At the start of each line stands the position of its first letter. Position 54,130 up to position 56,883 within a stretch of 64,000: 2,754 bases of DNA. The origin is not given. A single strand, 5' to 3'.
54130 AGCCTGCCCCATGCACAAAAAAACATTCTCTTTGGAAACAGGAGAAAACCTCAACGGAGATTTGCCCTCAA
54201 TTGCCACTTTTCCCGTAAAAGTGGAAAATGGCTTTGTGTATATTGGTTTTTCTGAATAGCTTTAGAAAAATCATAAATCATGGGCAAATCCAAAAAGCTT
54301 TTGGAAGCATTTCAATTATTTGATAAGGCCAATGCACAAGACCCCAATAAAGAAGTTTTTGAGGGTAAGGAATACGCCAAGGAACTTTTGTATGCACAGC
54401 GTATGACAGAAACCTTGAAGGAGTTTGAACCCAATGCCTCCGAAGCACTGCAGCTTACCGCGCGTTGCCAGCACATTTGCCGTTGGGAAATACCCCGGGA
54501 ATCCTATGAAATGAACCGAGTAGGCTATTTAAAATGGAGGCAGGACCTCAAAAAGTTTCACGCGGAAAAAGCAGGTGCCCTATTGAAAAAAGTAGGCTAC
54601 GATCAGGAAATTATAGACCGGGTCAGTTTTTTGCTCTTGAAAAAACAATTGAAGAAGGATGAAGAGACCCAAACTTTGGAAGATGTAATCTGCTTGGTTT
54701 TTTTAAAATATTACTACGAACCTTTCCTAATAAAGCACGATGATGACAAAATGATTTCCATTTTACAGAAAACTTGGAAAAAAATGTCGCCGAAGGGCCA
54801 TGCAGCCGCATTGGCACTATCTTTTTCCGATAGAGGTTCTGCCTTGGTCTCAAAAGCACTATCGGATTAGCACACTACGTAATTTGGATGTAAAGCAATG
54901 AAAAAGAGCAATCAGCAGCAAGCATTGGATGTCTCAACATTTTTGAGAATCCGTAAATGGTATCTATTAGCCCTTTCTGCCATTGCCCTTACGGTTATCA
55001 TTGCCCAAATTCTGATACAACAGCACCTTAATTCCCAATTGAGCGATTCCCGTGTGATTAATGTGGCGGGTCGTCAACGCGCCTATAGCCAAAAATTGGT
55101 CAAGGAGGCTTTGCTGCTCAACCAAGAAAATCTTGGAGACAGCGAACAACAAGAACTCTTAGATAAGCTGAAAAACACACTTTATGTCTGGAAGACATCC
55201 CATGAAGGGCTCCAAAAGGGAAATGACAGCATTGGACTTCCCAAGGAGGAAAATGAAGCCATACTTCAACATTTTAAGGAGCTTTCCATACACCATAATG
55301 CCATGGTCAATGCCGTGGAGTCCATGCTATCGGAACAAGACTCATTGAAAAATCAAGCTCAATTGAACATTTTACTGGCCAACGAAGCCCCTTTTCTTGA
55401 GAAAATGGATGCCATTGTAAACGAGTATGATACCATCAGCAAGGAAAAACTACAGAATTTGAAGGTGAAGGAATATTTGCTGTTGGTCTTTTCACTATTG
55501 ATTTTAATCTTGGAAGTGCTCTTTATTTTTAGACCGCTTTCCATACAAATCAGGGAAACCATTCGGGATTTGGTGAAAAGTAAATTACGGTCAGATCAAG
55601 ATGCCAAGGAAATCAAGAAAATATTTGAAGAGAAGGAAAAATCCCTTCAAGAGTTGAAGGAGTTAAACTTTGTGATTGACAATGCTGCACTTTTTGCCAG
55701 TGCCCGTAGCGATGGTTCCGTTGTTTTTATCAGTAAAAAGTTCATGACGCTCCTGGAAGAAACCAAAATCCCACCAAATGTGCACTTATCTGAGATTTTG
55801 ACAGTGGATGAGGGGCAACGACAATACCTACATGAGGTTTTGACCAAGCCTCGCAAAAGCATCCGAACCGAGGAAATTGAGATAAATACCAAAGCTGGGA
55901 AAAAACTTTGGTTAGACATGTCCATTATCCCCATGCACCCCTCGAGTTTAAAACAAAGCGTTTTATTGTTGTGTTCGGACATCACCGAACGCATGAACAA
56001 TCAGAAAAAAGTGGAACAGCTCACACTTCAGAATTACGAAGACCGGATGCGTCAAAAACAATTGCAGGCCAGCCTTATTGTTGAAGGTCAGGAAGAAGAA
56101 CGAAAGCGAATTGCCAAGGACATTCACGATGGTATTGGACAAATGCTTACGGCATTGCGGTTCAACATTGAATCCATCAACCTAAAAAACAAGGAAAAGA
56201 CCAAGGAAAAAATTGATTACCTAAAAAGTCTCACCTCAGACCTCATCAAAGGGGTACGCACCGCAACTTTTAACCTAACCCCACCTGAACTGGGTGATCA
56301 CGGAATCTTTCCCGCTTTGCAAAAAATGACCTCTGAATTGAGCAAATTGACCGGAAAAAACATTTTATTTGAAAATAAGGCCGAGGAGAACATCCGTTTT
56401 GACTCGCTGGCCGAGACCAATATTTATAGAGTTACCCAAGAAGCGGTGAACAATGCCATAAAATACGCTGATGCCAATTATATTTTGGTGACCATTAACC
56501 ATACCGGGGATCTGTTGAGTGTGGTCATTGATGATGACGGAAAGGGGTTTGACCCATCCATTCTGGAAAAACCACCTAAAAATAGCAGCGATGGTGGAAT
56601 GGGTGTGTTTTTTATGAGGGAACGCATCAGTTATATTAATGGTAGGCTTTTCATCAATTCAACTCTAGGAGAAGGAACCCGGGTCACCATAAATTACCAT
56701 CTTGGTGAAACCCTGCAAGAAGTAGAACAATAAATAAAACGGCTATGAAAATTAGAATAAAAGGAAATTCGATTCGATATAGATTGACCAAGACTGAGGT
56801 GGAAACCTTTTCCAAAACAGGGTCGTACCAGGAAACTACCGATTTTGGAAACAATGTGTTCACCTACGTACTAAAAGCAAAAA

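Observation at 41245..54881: TACGTA-core motif strongly enriched in the upstream spacers of the nitrate/nitrite assimilation operons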

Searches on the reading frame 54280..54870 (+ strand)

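Call 9: search_protein_families(library=pfam, proteins=[window:54280-54870:+])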
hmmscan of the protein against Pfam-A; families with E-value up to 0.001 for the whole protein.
window:54280-54870:+ (196 aa): 1 family
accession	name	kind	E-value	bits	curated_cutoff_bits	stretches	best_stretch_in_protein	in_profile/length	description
PF13875.12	DUF4202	-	4.7e-80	268.2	35.1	1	9-190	2-183/183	Domain of unknown function (DUF4202)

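Call 13: search_protein_families(library=ncbifam, proteins=[window:54280-54870:+])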
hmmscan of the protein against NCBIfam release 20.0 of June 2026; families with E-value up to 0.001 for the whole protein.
window:54280-54870:+ (196 aa): 0 families

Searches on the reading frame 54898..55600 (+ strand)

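Call 48: search_solved_structures(query=window:54898-55600:+, max_evalue=0.01, show_alignments=2)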
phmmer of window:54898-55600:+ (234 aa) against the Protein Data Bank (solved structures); distinct sequences matched with E-value up to 0.01: 0.

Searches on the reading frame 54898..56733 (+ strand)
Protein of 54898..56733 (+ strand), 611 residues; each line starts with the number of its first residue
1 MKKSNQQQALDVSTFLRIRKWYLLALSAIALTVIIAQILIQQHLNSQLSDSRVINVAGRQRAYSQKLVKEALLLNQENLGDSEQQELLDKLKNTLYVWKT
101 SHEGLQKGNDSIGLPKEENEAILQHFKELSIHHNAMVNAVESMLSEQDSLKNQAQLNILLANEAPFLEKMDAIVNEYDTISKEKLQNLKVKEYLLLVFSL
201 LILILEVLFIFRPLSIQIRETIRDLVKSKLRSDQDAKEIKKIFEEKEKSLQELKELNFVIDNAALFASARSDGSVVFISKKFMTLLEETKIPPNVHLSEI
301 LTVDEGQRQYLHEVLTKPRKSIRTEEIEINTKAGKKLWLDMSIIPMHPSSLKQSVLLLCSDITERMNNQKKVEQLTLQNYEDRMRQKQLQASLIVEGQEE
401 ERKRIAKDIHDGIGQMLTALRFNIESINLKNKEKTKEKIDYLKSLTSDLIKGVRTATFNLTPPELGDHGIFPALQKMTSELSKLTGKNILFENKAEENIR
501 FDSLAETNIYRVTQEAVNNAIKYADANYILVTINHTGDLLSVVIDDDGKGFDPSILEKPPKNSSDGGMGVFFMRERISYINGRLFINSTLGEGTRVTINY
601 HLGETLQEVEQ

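Call 9: search_protein_families(library=pfam, proteins=[window:54898-56733:+])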
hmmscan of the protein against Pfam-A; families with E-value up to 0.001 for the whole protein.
window:54898-56733:+ (611 aa): 5 families
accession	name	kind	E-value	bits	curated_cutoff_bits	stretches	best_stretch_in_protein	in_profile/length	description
PF13675.11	PilJ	-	1.4e-15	57.8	26.6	1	44-156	3-111/114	Type IV pili methyl-accepting chemotaxis transducer N-term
PF02518.31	HATPase_c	-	4.9e-14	53.1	26.4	1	506-600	3-107/111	Histidine kinase-, DNA gyrase B-, and HSP90-like ATPase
PF07730.19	HisKA_3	-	9.4e-13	49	24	1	401-465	1-68/68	Histidine kinase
PF13581.12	HATPase_c_2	-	1.6e-07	31.8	27.4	1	510-575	33-107/127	Histidine kinase-like ATPase domain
PF13426.13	PAS_9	-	1.9e-05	25.3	27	1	270-364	8-103/103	PAS domain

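Call 13: search_protein_families(library=ncbifam, proteins=[window:54898-56733:+])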
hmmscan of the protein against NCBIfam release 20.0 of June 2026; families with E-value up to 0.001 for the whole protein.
window:54898-56733:+ (611 aa): 14 families
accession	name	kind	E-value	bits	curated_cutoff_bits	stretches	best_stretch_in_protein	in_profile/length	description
NF052443.1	SensHisKinMctS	equivalog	6e-36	123.7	700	1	381-599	228-445/457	two-component system sensor histidine kinase MctS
NF008649.0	PRK11644.1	equivalog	1.5e-28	99.8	408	1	378-598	281-492/499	signal transduction histidine-protein kinase/phosphatase UhpB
NF008184.0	PRK10935.1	equivalog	4e-22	78.6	553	1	27-602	16-559/565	nitrate/nitrite two-component system sensor histidine kinase NarQ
NF047786.1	his_kin_MadS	equivalog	3.8e-20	72.4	500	1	345-597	173-430/434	MadS family sensor histidine kinase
NF007896.0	PRK10600.1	equivalog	3.1e-19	69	578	1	371-608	365-591/598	nitrate/nitrite two-component system sensor histidine kinase NarX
NF052531.1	Strep_LiaS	equivalog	4.4e-19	68.9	450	1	369-599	104-324/328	envelope stress sensor histidine kinase LiaS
NF047322.1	HK_morpho_MacS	equivalog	7.2e-13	48.5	300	1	383-598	164-364/367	MacS family sensor histidine kinase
NF033792.0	ActS_PrrB_HisK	equivalog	7.8e-07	28.3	350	1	484-558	287-360/423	ActS/PrrB/RegB family redox-sensitive histidine kinase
NF008298.1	PRK11086.1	subfamily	1.2e-06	27.3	520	1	519-599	437-522/529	DcuS/MalK family sensor histidine kinase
TIGR02916.1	PEP_his_kin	equivalog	1.3e-05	24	300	1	506-598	577-676/679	XrtA/PEP-CTERM system histidine kinase PrsK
TIGR01925.2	spIIAB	equivalog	2.2e-05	24.4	135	1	508-600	37-134/137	anti-sigma F factor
TIGR00229.1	sensory_box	domain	0.0001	22.4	22.9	1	308-370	63-124/126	PAS domain S-box protein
NF040691.1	MtrAB_MtrB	equivalog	0.00011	21.3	450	0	476-554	357-433/507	MtrAB system histidine kinase MtrB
NF045988.1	HisKinRegBRhodob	equivalog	0.00087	17.7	570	0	486-558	298-372/462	sensor histidine kinase RegB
